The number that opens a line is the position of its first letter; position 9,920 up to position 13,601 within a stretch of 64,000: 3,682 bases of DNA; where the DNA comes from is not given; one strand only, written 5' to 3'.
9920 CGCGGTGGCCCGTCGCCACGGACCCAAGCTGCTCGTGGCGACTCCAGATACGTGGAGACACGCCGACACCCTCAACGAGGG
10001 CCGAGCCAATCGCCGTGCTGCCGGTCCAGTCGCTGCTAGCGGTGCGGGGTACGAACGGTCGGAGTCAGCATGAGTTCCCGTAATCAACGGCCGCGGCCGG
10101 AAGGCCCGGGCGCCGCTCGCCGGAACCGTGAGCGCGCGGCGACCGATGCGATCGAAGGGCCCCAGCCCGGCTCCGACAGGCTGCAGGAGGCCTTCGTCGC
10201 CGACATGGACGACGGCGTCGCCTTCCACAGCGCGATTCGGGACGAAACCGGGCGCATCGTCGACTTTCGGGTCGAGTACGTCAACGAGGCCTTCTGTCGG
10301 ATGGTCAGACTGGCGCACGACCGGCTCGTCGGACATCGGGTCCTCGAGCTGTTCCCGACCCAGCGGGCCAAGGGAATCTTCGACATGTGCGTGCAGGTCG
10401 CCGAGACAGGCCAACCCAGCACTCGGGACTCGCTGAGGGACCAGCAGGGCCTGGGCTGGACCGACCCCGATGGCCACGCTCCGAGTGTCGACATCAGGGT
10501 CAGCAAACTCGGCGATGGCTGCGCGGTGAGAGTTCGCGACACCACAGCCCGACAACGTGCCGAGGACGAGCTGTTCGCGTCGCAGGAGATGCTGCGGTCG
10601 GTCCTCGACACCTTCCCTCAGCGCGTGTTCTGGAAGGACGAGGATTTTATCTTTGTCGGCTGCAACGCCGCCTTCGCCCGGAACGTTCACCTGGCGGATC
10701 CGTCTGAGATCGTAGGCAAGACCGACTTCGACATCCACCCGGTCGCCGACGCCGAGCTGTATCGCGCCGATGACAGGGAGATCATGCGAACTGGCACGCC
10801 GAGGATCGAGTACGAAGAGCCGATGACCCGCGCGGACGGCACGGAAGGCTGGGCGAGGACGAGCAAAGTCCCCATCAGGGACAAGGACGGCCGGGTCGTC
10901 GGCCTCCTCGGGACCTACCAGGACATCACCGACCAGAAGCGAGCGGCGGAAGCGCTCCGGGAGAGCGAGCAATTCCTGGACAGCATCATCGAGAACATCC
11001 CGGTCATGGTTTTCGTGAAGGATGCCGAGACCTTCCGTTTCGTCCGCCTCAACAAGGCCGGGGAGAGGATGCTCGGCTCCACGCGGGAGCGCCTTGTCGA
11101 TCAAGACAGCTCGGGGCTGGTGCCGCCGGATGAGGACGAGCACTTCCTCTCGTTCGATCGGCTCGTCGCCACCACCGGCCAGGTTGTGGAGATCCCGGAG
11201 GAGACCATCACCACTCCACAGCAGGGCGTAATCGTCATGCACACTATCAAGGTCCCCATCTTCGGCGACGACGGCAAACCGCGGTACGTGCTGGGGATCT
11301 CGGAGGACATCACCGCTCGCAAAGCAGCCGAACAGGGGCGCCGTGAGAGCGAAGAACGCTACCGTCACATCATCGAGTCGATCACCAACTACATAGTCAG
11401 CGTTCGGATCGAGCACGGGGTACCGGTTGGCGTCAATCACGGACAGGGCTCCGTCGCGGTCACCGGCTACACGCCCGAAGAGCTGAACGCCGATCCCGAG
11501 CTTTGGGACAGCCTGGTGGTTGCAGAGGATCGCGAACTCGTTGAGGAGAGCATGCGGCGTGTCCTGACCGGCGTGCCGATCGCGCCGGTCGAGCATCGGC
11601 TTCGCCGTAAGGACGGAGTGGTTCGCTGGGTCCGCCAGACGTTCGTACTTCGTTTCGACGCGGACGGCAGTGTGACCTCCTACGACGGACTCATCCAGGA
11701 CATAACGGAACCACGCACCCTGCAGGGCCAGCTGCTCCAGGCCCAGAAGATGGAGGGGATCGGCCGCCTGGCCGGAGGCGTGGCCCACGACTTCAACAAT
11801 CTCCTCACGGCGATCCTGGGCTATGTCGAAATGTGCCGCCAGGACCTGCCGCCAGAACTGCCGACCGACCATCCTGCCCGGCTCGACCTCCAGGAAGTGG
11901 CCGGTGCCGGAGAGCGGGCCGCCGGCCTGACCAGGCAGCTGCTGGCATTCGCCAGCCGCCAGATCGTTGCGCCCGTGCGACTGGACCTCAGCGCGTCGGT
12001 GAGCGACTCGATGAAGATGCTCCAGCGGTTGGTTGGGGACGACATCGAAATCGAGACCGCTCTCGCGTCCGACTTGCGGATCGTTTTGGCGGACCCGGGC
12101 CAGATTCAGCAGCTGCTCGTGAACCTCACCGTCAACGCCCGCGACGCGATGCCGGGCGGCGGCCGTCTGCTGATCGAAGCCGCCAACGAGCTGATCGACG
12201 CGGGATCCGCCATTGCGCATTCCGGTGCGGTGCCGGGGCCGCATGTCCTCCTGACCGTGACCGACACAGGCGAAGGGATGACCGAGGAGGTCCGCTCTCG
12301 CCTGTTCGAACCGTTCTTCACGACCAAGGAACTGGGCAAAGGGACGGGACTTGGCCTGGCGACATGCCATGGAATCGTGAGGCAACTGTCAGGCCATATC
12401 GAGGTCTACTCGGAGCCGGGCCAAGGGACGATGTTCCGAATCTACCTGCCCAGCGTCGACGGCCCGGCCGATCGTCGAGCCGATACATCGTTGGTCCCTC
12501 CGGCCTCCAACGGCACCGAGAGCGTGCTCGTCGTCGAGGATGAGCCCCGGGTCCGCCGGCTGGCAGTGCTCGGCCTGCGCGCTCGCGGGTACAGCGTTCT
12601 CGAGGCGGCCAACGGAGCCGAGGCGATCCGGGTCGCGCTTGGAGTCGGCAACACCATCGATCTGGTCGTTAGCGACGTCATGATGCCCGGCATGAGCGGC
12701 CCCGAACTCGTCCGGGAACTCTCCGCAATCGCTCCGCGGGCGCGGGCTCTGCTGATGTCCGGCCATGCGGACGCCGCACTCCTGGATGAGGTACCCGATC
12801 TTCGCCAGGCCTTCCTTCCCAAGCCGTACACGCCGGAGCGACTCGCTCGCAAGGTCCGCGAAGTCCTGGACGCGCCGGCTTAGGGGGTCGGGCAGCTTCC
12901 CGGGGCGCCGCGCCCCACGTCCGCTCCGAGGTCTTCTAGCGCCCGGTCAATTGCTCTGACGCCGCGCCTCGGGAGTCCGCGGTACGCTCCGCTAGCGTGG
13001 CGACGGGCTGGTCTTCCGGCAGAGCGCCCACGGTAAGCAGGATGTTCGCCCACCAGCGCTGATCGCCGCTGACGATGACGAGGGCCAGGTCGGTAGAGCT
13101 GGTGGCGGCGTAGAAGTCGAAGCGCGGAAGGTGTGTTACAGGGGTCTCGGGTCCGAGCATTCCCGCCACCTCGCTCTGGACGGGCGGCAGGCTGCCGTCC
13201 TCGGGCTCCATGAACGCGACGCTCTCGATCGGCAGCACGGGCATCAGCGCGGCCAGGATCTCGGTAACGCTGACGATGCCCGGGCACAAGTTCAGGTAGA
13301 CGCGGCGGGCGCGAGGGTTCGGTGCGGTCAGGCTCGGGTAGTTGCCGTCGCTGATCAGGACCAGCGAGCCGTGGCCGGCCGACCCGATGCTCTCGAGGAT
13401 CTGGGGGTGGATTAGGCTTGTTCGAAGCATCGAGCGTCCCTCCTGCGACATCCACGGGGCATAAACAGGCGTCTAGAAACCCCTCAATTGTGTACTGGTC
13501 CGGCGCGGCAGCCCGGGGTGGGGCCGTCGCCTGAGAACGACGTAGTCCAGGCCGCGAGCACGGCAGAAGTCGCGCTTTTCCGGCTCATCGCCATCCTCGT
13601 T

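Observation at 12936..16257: Atypical sugar salvage/activation operon: epimerase, GHMP kinase, tandem cytidylyltransferase-fold protein and FucU mutarotase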

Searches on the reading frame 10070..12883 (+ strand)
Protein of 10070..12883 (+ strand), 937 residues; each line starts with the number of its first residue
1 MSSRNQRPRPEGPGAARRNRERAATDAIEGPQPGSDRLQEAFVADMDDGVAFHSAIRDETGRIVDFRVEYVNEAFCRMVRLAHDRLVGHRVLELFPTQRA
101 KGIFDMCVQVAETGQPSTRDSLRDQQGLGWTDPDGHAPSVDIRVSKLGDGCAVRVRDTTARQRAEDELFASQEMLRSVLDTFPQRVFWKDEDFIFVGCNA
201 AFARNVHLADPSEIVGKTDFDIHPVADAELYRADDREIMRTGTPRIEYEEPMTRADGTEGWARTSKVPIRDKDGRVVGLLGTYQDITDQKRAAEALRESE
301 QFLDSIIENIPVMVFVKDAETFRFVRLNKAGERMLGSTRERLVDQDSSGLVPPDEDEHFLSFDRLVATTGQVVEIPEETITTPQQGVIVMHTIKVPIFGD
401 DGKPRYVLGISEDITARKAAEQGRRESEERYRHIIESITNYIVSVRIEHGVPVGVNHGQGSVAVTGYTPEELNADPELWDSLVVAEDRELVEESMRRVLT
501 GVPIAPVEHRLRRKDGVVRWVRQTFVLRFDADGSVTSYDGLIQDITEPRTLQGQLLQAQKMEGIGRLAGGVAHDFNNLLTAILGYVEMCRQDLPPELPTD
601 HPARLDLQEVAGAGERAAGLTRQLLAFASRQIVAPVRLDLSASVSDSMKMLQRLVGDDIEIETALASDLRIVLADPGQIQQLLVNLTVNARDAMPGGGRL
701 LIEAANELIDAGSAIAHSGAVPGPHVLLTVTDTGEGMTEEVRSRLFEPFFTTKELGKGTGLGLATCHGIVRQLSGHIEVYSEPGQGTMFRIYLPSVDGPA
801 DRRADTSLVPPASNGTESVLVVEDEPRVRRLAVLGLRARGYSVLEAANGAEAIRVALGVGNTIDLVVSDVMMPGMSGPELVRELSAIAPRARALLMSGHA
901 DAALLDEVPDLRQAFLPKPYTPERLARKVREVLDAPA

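Call 7: search_protein_families(library=pfam, proteins=[window:10070-12883:+], max_evalue=0.001)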
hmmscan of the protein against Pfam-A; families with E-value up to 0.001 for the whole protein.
window:10070-12883:+ (937 aa): 8 families
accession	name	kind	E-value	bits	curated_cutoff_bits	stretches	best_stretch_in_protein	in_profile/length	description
PF08448.16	PAS_4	-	5e-49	165.6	23.1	4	179-291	1-110/110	PAS fold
PF13426.13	PAS_9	-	2.4e-32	111.7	27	3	189-288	7-103/103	PAS domain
PF00989.32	PAS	-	6.7e-31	107.1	22.6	2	302-414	2-113/113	PAS fold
PF08447.18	PAS_3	-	2.1e-27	95.7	25.6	2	462-540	9-87/89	PAS fold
PF02518.31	HATPase_c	-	8.1e-23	81.4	26.4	1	675-795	2-109/111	Histidine kinase-, DNA gyrase B-, and HSP90-like ATPase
PF00072.30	Response_reg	-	4e-17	62.8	30.2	1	819-929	1-110/111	Response regulator receiver domain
PF13188.13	PAS_8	-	2.4e-13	49.9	21.8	1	302-354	2-54/65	PAS domain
PF00512.31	HisKA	-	1e-08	35.5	26.9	1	565-630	3-63/66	His Kinase A (phospho-acceptor) domain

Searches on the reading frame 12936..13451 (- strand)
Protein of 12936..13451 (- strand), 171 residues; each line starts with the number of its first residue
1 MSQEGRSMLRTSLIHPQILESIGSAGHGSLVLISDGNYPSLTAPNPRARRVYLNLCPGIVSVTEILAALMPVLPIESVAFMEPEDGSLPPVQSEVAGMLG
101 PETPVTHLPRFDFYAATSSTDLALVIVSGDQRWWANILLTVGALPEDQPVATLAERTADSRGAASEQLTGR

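Call 3: search_protein_families(library=pfam, proteins=[window:12936-13451:-], max_evalue=0.01)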
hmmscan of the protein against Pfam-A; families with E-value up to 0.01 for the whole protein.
window:12936-13451:- (171 aa): 1 family
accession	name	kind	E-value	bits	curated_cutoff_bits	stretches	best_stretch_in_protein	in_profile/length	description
PF05025.18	RbsD_FucU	-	2.4e-24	86.8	25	1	8-142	1-136/138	RbsD / FucU transport protein family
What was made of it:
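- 12936..13430 (-): FucU-type mutarotase, 164 aa from the ATG at 13430 (the longest ORF starts at 13451). Last gene of the operon. PF05025 E 2.4e-24 (call 3).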

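Call 4: search_protein_families(library=ncbifam, proteins=[window:12936-13451:-], max_evalue=0.01)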
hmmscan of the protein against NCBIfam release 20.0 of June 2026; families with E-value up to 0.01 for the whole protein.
window:12936-13451:- (171 aa): 2 families
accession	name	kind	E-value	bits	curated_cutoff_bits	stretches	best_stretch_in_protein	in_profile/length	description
NF011949.0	PRK15420.1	equivalog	1.1e-06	28.8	141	1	12-144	7-139/140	L-fucose mutarotase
NF008761.0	PRK11797.1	equivalog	0.00027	21.2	93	1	8-142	1-136/139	D-ribose pyranase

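Call 80: search_solved_structures(query=window:12936-13430:-, max_evalue=0.01, show_alignments=1)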
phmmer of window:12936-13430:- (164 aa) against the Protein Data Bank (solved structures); distinct sequences matched with E-value up to 0.01: 5.
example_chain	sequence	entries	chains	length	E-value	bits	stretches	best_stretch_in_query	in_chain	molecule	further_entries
4a34_A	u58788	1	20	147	5.1e-09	39.3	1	7-141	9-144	RBSD/FUCU TRANSPORT PROTEIN FAMILY PROTEIN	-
2ob5_A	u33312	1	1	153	1.9e-08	37.4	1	7-138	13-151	Hypothetical protein Atu2016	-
2wcv_A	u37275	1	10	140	5.4e-07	32.7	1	5-138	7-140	L-FUCOSE MUTAROTASE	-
3mvk_A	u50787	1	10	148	7e-06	29.1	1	6-136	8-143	protein FucU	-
2wcu_A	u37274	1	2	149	0.00026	23.9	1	6-137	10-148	PROTEIN FUCU HOMOLOG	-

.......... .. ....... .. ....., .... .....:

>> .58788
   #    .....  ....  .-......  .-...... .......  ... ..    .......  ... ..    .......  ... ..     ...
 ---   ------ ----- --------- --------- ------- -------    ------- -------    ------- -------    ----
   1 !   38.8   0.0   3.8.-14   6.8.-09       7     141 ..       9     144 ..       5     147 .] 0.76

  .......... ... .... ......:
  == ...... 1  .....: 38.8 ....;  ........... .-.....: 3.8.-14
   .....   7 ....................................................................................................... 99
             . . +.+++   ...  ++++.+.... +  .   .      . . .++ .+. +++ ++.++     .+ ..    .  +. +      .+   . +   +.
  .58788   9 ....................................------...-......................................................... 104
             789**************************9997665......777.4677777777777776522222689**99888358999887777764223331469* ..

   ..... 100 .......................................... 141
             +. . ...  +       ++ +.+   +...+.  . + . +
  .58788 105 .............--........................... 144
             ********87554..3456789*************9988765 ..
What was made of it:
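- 12936..13430 (-): The nearest solved structures are the FucU/FucM mutarotases 4a34, 2wcv and 2wcu; no RbsD appears at E <= 0.01 (call 80).
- On RbsD/FucU mutarotase family (PF05025): The nearest structures are FucU/FucM (call 80).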
